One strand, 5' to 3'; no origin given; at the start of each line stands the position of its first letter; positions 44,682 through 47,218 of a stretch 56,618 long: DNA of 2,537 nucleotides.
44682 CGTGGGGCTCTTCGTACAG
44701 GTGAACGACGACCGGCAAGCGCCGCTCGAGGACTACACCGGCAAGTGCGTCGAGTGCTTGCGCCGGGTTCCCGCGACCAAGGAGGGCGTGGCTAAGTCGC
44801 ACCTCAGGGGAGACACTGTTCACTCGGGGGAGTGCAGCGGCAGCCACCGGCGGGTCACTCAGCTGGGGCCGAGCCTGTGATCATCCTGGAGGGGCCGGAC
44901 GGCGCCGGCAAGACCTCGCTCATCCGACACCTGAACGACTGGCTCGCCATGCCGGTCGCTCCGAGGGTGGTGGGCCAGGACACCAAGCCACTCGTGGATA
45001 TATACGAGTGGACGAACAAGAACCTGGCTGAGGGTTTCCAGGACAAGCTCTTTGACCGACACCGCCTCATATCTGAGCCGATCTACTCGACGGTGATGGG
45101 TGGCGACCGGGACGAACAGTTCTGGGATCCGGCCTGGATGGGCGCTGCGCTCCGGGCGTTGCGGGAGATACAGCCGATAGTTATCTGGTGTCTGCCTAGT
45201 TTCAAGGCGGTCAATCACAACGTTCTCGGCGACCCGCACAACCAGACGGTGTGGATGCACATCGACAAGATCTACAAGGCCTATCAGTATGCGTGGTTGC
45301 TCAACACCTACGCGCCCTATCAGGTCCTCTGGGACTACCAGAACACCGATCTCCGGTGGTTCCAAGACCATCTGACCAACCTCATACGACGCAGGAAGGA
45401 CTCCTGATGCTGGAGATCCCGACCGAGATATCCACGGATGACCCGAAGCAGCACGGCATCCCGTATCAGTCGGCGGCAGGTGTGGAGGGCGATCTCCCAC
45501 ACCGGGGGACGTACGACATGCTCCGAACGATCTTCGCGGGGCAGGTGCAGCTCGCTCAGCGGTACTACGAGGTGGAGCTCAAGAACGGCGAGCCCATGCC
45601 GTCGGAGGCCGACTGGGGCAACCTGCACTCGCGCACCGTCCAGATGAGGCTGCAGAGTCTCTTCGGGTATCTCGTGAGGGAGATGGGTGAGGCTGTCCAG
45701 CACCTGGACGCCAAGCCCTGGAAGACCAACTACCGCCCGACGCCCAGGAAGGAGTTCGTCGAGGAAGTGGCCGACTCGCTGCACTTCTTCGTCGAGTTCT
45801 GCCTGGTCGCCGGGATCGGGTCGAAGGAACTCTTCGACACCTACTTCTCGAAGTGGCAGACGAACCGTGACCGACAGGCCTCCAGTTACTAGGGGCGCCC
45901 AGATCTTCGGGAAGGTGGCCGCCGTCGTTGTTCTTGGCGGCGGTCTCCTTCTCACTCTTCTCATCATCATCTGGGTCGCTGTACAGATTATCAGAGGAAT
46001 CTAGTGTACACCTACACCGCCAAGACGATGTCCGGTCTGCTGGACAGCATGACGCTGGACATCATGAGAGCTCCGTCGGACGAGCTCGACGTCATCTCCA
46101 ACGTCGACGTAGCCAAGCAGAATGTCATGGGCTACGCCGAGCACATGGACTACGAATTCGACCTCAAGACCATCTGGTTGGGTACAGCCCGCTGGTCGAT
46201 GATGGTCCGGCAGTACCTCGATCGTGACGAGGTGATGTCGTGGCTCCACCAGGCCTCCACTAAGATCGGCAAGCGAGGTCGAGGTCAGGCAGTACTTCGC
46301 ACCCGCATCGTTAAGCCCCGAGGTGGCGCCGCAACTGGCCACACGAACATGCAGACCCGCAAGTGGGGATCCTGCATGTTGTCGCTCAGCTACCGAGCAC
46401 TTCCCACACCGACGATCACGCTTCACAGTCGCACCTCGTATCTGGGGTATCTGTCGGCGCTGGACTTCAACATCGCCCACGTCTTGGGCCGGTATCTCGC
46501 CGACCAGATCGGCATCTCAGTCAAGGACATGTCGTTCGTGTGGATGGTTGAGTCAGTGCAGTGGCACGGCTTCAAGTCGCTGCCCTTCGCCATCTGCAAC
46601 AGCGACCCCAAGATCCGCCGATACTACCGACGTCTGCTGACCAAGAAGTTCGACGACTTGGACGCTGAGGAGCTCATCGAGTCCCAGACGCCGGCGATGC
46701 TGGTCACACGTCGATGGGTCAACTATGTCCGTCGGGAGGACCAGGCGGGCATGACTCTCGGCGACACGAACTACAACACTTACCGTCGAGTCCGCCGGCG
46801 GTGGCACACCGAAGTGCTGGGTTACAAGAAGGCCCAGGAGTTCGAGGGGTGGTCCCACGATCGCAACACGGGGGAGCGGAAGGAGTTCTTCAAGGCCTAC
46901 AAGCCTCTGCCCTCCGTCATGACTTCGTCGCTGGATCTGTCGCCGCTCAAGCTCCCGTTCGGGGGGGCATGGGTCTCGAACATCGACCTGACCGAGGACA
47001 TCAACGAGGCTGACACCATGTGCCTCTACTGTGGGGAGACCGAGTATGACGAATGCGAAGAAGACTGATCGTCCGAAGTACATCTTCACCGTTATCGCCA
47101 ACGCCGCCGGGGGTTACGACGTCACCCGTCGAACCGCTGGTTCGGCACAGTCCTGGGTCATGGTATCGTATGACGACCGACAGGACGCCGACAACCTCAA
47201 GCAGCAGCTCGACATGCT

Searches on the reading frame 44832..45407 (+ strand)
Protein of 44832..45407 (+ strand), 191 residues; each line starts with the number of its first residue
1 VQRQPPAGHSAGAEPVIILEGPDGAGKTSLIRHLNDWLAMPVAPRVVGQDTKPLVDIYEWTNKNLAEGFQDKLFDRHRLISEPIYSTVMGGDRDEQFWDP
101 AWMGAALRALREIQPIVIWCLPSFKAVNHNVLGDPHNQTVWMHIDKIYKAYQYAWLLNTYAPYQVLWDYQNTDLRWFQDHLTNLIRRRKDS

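Call 14: search_protein_families(library=pfam, proteins=[window:44832-45407:+], max_evalue=0.01)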
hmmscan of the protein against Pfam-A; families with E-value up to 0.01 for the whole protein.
window:44832-45407:+ (191 aa): 3 families
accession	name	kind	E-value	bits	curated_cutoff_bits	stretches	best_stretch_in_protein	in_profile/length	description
PF13401.12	AAA_22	-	0.00099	19.9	27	1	15-66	6-59/130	AAA domain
PF13521.12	AAA_28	-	0.0039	17.9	27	1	17-47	2-32/164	AAA domain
PF13191.12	AAA_16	-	0.0095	16.9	32.6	0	10-36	20-46/167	AAA ATPase domain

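Call 19: search_protein_families(library=phrogs, proteins=[window:44832-45407:+], max_evalue=0.01)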
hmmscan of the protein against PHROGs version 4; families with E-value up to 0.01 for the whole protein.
window:44832-45407:+ (191 aa): 1 family
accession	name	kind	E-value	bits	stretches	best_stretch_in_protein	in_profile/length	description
phrog_761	-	other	1.3e-10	42.5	1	15-127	20-148/362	thymidylate kinase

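Call 33: search_solved_structures(query=window:44832-45407:+, max_evalue=1, show_alignments=2)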
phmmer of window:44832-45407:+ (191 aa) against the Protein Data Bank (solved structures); distinct sequences matched with E-value up to 1: 12.
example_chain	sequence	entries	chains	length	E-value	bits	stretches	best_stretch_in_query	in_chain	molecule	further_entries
9wfg_A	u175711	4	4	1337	0.014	18.4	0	17-61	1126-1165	ABC transporter D family member 1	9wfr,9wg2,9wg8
9wfu_A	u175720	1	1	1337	0.014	18.4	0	17-61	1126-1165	ABC transporter D family member 1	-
6hyp_A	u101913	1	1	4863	0.032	17.2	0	14-37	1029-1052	Midasin,Midasin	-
6i27_A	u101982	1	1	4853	0.032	17.2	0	14-37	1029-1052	Midasin,Midasin,Midasin,Midasin,Midasin,Midasin,Midasin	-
6i26_A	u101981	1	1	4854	0.032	17.2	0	14-37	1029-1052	Midasin,Midasin,Midasin,Midasin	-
5jcs_s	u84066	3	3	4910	0.033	17.2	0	14-37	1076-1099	Midasin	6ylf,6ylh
6c2u_A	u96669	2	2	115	0.41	13.6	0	15-40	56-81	phosphate-loop protein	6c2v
3czp_A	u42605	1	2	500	0.42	13.6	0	15-39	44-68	Putative polyphosphate kinase 2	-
2ged_A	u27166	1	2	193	0.49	13.3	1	8-55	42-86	Signal recognition particle receptor beta subunit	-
5x40_A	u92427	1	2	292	0.53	13.3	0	18-47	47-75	Cobalt ABC transporter ATP-binding protein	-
5x3x_A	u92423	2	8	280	0.68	12.9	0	18-47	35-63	Cobalt ABC transporter ATP-binding protein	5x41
6zym_p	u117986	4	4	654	0.95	12.4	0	90-123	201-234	WD repeat-containing protein 70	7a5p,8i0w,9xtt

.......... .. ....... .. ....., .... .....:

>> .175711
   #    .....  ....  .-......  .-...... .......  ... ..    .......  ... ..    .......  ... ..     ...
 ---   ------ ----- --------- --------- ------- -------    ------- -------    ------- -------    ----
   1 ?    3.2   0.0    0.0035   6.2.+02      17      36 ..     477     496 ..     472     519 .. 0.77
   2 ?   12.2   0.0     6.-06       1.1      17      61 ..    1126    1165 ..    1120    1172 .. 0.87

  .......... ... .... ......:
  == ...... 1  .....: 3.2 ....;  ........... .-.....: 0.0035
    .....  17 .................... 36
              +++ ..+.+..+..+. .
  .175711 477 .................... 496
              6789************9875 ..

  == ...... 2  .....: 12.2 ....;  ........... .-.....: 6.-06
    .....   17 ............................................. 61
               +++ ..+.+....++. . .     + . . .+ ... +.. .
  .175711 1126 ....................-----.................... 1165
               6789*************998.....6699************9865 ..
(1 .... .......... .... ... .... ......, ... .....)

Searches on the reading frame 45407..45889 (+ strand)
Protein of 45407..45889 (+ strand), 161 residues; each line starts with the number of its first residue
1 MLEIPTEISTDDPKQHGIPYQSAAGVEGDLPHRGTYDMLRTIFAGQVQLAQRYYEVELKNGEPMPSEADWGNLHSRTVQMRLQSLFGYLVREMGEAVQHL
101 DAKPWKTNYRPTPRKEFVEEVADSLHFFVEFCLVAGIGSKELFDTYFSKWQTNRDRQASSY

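Call 64: search_protein_families(library=pfam, proteins=[window:45407-45889:+], max_evalue=1)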
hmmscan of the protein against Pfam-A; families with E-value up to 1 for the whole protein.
seq(161 aa): 2 families
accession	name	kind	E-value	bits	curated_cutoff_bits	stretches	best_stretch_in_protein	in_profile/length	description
PF08761.16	dUTPase_2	-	2.2e-06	28.5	22.9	1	89-132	36-79/162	dUTPase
PF15932.10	DUF4748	-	0.13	12.5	27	1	133-159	13-34/52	Domain of unknown function (DUF4748)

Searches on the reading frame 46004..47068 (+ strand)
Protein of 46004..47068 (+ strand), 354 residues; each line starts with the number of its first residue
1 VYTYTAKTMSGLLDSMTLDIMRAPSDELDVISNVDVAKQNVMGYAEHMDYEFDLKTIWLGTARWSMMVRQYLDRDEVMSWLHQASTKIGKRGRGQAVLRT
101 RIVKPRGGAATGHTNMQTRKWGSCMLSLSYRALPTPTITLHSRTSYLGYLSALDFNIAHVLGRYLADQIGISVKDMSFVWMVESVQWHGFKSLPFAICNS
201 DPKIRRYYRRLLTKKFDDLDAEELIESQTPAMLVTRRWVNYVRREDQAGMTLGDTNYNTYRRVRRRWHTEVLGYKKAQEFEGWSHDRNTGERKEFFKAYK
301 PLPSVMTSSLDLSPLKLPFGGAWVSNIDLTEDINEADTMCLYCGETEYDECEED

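Call 14: search_protein_families(library=pfam, proteins=[window:46004-47068:+], max_evalue=0.01)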
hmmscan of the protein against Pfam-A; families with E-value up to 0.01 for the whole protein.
window:46004-47068:+ (354 aa): 0 families

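Call 19: search_protein_families(library=phrogs, proteins=[window:46004-47068:+], max_evalue=0.01)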
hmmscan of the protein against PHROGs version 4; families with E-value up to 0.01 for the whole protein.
window:46004-47068:+ (354 aa): 1 family
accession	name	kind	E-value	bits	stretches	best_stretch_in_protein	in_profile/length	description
phrog_13667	-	unknown function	8.8e-99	331.7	1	1-317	1-295/297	-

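Call 32: search_solved_structures(query=window:46004-47068:+, max_evalue=1, show_alignments=2)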
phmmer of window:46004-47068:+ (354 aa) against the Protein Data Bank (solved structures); distinct sequences matched with E-value up to 1: 0.

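Call 64: search_protein_families(library=pfam, proteins=[window:46004-47068:+], max_evalue=1)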
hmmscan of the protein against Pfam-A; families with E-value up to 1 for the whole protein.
window:46004-47068:+ (354 aa): 1 family
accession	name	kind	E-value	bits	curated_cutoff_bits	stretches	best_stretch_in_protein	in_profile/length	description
PF09713.15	A_thal_3526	-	0.19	12.5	27.8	0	292-300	44-52/53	Plant protein 1589 of unknown function (A_thal_3526)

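Call 68: find_homologous_proteins(query=window:46004-47068:+, max_evalue=0.001)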
Query window:46004-47068:+ (354 aa): 1019 proteins with E <= 0.001 among 3498 candidates; the best 120 are listed.
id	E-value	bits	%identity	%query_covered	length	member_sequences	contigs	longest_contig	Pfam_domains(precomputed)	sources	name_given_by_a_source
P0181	6.6e-243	823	100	100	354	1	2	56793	-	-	-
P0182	1.7e-174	598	74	100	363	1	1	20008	-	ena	-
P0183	4.1e-155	534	68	97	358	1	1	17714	-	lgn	-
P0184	5.0e-149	514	64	95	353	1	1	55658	-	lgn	-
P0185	1.3e-148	513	66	97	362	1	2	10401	-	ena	-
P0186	9.9e-146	503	62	97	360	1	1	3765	-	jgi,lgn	jgi:hypothetical protein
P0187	7.5e-142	491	63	97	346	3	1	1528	-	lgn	-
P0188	6.6e-141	488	63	97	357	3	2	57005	-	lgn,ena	-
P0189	6.9e-140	484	61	99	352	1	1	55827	-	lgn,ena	-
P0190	8.3e-139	481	61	99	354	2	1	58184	-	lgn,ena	-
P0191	1.8e-138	480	62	97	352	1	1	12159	-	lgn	-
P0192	7.4e-138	478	63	93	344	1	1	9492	-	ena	-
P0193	8.8e-133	461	61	93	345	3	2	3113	-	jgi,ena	-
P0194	4.8e-131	455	61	90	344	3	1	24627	-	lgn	-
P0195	1.1e-128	447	61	88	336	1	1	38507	-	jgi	jgi:hypothetical protein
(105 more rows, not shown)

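Call 71: search_solved_structures(query=A3, max_evalue=10, show_alignments=2)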
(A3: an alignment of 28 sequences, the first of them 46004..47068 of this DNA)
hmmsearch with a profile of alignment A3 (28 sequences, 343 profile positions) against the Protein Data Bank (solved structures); distinct sequences matched with E-value up to 10: 0.

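Call 80: predict_structure(alignment_id=A3)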
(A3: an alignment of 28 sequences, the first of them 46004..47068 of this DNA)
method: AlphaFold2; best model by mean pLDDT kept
length: 354 residues; sequences in the alignment: 28
mean_pLDDT: 86.9   pTM: 0.84
mean pLDDT of the five models: 86.9, 86.2, 85.8, 85.5, 83.1
residues with pLDDT >= 90: 254; 70-90: 48; 50-70: 21; < 50: 31
segments of 3 or more residues with pLDDT < 50: 106-122, 330-336, 349-354
pLDDT, mean of each block of 10 residues (from residue 1): 97 98 97 93 98 95 92 93 92 89 53 38 76 95 92 96 96 98 94 94 96 95 97 95 93 85 93 94 86 91 96 95 65 49 55 38
secondary structure, 60 per line:
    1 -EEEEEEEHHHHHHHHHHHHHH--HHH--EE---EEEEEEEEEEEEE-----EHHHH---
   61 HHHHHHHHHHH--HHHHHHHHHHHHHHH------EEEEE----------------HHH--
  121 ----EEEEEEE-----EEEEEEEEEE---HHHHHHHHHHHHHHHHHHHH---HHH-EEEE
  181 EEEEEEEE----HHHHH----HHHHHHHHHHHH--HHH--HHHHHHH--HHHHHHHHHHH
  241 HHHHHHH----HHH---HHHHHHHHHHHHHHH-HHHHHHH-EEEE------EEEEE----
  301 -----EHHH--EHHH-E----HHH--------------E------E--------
elements in order: E2-8 H9-22 E35-47 H54-57 H61-71 H74-88 E95-99 E125-131 E137-146 H150-169 E177-188 H193-197 H202-213 H221-227 H230-247 H258-272 H274-280 E282-285 E292-296

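Call 85: fold_search(model_id=the predicted structure, library=pdb)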
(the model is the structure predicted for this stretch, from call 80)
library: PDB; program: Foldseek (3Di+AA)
matches with E <= 10: 555; with E <= 0.001: 93
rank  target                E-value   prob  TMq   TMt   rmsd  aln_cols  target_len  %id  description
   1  5jnh_B                5.6e-08  1.00  0.39  0.43  15.4       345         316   13  Crystal Structure of cytidine monophosphate hydroxymethylase MilA (released 2017-01-25)
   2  5jnh_A                7.1e-08  1.00  0.37  0.41  15.8       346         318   12  Crystal Structure of cytidine monophosphate hydroxymethylase MilA (released 2017-01-25)
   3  9iqu                  2.2e-07  1.00  0.38  0.58   5.8       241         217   12  phage HY126 dCMP hydroxylase-AfhB with sustrate dCMP (released 2025-07-16)
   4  5b6d_A                4.2e-07  1.00  0.35  0.38  17.3       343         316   14  Crystal Structure of cytidine monophosphate hydroxymethylase MilA with CMP (released 2017-01-25)
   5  5jp9_B                5.4e-07  1.00  0.38  0.42  15.2       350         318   12  Crystal Structure of cytidine monophosphate hydroxymethylase MilA with dCMP (released 2017-03-15)
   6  5b6d_B                8.6e-07  1.00  0.36  0.39  15.7       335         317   12  Crystal Structure of cytidine monophosphate hydroxymethylase MilA with CMP (released 2017-01-25)
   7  9iqc                  1.9e-06  1.00  0.36  0.52   7.5       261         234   11  Monooxygenase dependent on riboflavin with dCMP and FAD (released 2025-07-16)
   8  5b6e_A                3.8e-06  1.00  0.36  0.40  15.6       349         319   13  Crystal Structure of cytidine monophosphate hydroxymethylase MilA with hmCMP (released 2017-01-25)
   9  5b6e_B                4.1e-06  1.00  0.34  0.38  15.7       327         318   11  Crystal Structure of cytidine monophosphate hydroxymethylase MilA with hmCMP (released 2017-01-25)
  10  6l18                  1.1e-05  1.00  0.32  0.44   7.7       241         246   10  XFEL structure of T4dCH D179N mutant complex with natively expressed dTMP (released 2019-12-04)
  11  1b5d_A                1.9e-05  1.00  0.34  0.46   8.2       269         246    9  DCMP Hydroxymethylase from T4 (Intact) (released 1999-01-13)
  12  6a9a                  4.1e-05  1.00  0.34  0.46   8.2       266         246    9  Ternary complex crystal structure of dCH with dCMP and THF (released 2019-01-02)
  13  1b49_A                5.0e-05  1.00  0.33  0.45   7.6       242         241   10  DCMP HYDROXYMETHYLASE FROM T4 (PHOSPHATE-BOUND) (released 1999-01-13)
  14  1nce_A                9.0e-05  1.00  0.31  0.39   7.3       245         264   11  Crystal structure of a ternary complex of E. coli thymidylate synthase D169C with dUMP and the antifolate CB3717 (released 2002-12-25)
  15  4h0r_B                9.6e-05  1.00  0.30  0.39   7.5       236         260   11  Crystal structure of thymidylate synthase from Corynebacterium glutamicum (released 2013-09-11)
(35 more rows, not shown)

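Call 110: search_protein_families(library=padloc, proteins=[window:46004-47068:+], max_evalue=0.01)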
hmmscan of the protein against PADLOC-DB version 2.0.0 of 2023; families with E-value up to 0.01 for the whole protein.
window:46004-47068:+ (354 aa): 0 families
